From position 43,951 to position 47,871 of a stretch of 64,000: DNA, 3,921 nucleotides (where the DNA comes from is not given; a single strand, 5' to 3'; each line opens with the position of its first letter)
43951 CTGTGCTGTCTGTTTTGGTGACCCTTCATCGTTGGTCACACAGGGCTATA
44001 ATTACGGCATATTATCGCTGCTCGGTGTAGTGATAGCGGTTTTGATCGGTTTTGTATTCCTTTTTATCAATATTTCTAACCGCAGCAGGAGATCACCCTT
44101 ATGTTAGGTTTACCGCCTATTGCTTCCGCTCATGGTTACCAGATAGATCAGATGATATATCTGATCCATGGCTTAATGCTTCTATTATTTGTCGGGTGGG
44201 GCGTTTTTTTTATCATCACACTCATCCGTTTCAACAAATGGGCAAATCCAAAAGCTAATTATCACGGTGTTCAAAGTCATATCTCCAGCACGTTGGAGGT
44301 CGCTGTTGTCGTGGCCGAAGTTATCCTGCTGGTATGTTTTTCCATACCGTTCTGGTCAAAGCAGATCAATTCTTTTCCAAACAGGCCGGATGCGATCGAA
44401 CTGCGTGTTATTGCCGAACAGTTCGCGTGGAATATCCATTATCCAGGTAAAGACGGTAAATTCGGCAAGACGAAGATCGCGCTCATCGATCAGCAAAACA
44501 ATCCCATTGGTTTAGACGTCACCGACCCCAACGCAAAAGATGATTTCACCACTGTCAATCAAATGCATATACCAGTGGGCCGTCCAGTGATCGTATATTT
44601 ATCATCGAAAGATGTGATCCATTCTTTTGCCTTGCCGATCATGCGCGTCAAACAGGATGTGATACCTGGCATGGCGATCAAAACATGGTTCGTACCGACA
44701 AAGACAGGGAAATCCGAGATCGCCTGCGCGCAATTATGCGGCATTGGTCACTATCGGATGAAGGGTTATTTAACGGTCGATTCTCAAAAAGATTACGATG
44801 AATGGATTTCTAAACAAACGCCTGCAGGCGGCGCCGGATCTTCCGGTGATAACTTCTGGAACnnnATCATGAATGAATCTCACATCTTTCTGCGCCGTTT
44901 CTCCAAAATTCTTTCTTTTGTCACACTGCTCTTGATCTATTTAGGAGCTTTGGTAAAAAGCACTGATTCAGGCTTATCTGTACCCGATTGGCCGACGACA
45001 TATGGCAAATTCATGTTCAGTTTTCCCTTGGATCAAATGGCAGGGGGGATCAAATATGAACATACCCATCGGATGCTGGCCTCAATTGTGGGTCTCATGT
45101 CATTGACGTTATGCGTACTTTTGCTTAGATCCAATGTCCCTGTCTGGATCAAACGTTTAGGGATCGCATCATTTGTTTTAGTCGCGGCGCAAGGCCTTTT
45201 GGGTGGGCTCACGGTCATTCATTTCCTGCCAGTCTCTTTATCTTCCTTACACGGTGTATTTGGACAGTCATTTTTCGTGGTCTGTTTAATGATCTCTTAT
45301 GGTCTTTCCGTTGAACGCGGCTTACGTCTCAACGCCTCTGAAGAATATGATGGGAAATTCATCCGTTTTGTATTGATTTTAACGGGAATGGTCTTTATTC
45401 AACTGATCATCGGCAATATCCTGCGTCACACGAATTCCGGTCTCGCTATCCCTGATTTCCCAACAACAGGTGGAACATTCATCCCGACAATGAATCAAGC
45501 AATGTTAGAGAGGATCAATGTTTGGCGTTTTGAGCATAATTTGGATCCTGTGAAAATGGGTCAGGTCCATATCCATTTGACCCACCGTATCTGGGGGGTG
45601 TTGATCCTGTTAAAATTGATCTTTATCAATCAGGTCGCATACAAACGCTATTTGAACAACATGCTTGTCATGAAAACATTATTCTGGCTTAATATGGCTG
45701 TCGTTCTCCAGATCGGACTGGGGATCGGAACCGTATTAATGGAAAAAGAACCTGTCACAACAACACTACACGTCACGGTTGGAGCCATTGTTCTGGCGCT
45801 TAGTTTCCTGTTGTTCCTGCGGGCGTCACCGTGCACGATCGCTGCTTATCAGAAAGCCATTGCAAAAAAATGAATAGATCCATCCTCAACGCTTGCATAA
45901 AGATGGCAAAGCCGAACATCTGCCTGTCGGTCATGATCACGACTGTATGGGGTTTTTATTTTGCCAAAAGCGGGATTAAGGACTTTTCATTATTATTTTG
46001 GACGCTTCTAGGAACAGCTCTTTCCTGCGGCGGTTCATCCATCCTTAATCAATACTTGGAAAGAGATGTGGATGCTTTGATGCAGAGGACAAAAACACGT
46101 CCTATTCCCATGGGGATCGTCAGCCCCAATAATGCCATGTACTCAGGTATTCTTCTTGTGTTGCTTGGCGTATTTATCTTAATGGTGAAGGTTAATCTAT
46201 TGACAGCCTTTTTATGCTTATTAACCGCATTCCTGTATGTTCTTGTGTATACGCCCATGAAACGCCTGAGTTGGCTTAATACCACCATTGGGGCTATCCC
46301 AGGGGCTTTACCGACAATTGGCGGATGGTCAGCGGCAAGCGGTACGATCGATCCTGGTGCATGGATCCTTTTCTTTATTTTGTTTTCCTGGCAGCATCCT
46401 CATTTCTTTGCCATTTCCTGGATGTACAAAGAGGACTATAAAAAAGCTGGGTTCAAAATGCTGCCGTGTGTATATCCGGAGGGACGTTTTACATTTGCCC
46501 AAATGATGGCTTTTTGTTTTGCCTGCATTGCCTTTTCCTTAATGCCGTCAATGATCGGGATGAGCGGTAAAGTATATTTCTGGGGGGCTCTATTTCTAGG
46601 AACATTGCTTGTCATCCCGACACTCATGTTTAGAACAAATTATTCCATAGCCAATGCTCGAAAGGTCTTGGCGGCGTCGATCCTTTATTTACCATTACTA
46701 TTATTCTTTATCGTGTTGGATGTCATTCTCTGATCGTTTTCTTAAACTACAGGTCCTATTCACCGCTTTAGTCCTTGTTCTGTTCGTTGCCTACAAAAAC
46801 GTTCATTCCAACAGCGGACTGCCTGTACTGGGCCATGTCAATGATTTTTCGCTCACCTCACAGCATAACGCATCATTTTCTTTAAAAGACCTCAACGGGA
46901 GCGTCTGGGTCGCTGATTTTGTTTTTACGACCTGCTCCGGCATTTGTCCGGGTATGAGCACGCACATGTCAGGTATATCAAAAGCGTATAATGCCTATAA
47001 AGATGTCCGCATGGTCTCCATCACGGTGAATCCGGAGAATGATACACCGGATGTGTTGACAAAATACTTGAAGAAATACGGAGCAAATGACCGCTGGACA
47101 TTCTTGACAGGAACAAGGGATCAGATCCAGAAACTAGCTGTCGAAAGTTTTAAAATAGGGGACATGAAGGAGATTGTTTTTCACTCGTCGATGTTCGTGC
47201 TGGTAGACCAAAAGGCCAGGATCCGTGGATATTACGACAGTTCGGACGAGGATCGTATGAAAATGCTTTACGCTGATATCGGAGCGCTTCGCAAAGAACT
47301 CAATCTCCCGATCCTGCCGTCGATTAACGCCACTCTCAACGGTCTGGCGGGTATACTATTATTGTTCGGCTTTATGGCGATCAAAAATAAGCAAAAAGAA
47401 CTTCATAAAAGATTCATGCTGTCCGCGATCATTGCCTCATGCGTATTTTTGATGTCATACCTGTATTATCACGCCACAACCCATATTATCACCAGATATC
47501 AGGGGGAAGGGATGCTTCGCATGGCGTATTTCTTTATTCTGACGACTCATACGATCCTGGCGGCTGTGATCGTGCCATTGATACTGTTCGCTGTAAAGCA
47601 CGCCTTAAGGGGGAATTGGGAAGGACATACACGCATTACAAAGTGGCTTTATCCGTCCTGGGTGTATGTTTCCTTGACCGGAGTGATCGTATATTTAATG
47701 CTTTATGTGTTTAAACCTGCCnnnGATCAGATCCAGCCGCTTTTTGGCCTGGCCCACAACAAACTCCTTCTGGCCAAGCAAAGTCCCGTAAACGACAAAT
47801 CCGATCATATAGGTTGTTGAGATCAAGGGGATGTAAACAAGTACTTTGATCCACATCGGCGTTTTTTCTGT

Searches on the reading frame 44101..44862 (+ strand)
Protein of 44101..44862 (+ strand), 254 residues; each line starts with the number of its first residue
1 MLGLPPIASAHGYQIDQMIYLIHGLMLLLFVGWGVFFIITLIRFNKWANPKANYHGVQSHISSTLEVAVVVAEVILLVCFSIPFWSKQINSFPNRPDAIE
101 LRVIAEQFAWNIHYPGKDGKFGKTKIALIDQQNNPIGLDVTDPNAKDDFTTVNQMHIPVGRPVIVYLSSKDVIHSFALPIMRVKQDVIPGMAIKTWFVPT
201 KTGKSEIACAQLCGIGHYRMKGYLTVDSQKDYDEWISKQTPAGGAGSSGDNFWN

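Call 5: search_protein_families(library=pfam, proteins=[window:44101-44862:+], max_evalue=0.01)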
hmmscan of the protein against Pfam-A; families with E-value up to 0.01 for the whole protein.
window:44101-44862:+ (254 aa): 1 family
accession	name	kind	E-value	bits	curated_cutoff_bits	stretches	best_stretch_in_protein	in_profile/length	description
PF00116.26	COX2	-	9.4e-14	51.8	22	1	148-220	41-113/120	Cytochrome C oxidase subunit II, periplasmic domain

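Call 6: search_protein_families(library=ncbifam, proteins=[window:44101-44862:+], max_evalue=0.01)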
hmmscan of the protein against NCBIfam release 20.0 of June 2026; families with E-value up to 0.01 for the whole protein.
window:44101-44862:+ (254 aa): 7 families
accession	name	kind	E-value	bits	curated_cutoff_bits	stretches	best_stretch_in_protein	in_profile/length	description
TIGR02866.1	CoxB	equivalog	6e-38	130.4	147.7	1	16-236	10-201/202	cytochrome c oxidase subunit II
NF050117.1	aa3_CtaC_Actin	exception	4.6e-22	78.4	250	1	28-237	48-243/244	aa3-type cytochrome oxidase subunit II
TIGR01432.1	QOXA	equivalog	4.4e-16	58.9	240.95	2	146-238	133-225/227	cytochrome aa3 quinol oxidase subunit II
TIGR01433.1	CyoA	equivalog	2.4e-14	53.3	266.2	2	148-238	134-224/226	ubiquinol oxidase subunit II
NF007816.0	PRK10525.1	equivalog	1e-10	41.3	511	1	149-239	147-238/318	cytochrome o ubiquinol oxidase subunit II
TIGR04246.1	nitrous_NosZ_Gp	equivalog_domain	1.5e-06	26.8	625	1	153-227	499-577/578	Sec-dependent nitrous-oxide reductase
NF041074.2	quin_ox_SoxA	equivalog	0.005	16.7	110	1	157-226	81-153/154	proton pump complex quinol oxidase subunit SoxA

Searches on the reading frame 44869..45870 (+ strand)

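Call 5: search_protein_families(library=pfam, proteins=[window:44869-45870:+], max_evalue=0.01)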
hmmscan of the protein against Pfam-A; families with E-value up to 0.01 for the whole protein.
window:44869-45870:+ (334 aa): 1 family
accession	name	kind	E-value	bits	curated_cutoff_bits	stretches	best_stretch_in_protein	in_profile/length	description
PF02628.20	COX15-CtaA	-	4.9e-39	134.7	29.9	1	11-311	3-320/322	Cytochrome oxidase assembly protein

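Call 6: search_protein_families(library=ncbifam, proteins=[window:44869-45870:+], max_evalue=0.01)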
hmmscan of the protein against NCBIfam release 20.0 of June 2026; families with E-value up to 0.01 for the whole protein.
window:44869-45870:+ (334 aa): 1 family
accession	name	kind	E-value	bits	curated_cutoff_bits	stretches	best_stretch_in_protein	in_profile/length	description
NF045570.1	HemSynCtaAAlphapr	equivalog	9.7e-18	64.3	550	2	63-319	117-367/380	heme A synthase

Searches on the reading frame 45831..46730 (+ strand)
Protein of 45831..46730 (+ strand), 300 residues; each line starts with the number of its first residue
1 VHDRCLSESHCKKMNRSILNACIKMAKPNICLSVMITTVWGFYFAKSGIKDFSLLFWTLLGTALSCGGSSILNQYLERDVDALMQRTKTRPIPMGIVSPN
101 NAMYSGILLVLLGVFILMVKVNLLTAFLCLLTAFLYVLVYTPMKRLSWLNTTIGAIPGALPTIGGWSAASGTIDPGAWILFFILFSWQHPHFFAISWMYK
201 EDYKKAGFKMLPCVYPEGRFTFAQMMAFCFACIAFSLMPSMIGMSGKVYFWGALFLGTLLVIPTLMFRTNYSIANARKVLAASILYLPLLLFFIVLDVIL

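Call 5: search_protein_families(library=pfam, proteins=[window:45831-46730:+], max_evalue=0.01)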
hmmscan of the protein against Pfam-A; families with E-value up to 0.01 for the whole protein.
window:45831-46730:+ (300 aa): 1 family
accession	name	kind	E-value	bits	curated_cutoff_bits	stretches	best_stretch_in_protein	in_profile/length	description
PF01040.23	UbiA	-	9.9e-57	192.5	34.2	1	34-280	1-244/250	UbiA prenyltransferase family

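Call 6: search_protein_families(library=ncbifam, proteins=[window:45831-46730:+], max_evalue=0.01)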
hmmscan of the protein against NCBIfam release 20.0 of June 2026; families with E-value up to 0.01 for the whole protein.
window:45831-46730:+ (300 aa): 20 families
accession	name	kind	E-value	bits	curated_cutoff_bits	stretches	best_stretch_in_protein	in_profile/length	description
TIGR01473.1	cyoE_ctaB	equivalog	1.1e-78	264.9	210.3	1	22-297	3-280/281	heme o synthase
NF003349.0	PRK04375.1-2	equivalog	2.5e-66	224.1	246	1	11-298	17-310/318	heme o synthase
NF003348.0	PRK04375.1-1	equivalog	1.5e-54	185.4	285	1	20-299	4-284/292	heme o synthase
TIGR01474.1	ubiA_proteo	equivalog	1.7e-19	70.4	275.45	1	24-261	9-245/282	4-hydroxybenzoate octaprenyltransferase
NF041586.1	MqnP_DT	exception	1.2e-16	61.3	430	1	41-297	22-275/277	menaquinone biosynthesis prenyltransferase MqnP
NF009523.0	PRK12884.1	equivalog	6.9e-14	51.7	269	1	19-285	4-267/279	prenyltransferase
NF009522.0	PRK12883.1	equivalog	3.5e-12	46.4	353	1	20-261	4-237/279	geranylgeranylglycerol-phosphate geranylgeranyltransferase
NF005742.0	PRK07566.1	equivalog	2.5e-11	43.3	313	1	8-271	17-280/315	chlorophyll synthase ChlG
NF009524.0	PRK12886.1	equivalog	4.1e-11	42.8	387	1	38-264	27-250/291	prenyltransferase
NF009521.0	PRK12882.1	equivalog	6.4e-11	42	296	1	19-295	5-275/280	geranylgeranylglycerol-phosphate geranylgeranyltransferase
NF009526.0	PRK12888.1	equivalog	6.6e-11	42.2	364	1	49-261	49-257/301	4-hydroxybenzoate octaprenyltransferase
TIGR01476.1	chlor_syn_BchG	subfamily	3.7e-10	39.7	212.3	1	53-166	38-153/283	(bacterio)chlorophyll synthase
TIGR01475.1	ubiA_other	subfamily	4.4e-10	39.5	180.8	1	41-299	24-281/282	UbiA-like polyprenyltransferase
NF035940.1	prenyl_rel_EboC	equivalog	3.1e-09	36.7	250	1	35-142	23-124/292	UbiA-like protein EboC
NF009514.0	PRK12873.1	equivalog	5.8e-09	35.7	246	1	21-187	15-185/297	4-hydroxybenzoate polyprenyltransferase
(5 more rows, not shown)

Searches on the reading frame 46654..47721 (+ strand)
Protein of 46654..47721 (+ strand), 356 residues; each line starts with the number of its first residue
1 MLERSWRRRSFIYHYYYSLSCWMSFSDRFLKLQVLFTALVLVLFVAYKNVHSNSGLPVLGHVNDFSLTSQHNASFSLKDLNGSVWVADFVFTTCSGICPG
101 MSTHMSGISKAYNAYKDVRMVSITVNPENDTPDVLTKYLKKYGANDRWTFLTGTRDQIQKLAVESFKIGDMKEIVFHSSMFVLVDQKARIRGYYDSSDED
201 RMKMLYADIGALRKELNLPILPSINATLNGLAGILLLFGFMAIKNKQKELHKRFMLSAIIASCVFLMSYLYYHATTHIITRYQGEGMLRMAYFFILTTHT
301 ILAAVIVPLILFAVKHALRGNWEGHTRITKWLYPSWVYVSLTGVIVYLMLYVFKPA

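Call 5: search_protein_families(library=pfam, proteins=[window:46654-47721:+], max_evalue=0.01)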
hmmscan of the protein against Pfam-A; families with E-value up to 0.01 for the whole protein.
window:46654-47721:+ (356 aa): 4 families
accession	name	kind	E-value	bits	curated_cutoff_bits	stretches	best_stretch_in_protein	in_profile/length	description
PF04238.17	DUF420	-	2e-38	132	30.5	1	221-350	1-130/130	Protein of unknown function (DUF420)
PF02630.20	SCO1-SenC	-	2.4e-24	86.3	22.8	1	63-189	2-133/134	SCO1/SenC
PF00578.27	AhpC-TSA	-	1.7e-06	28.4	26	1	62-148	5-82/124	AhpC/TSA family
PF08534.16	Redoxin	-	5.1e-05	23.5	26.6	1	63-194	7-132/148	Redoxin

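Call 6: search_protein_families(library=ncbifam, proteins=[window:46654-47721:+], max_evalue=0.01)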
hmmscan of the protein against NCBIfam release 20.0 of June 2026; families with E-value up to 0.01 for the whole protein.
window:46654-47721:+ (356 aa): 1 family
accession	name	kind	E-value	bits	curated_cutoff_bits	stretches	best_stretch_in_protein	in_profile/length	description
NF002854.0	PRK03147.1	subfamily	4.6e-05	23.4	170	1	29-144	8-119/176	thiol-disulfide oxidoreductase ResA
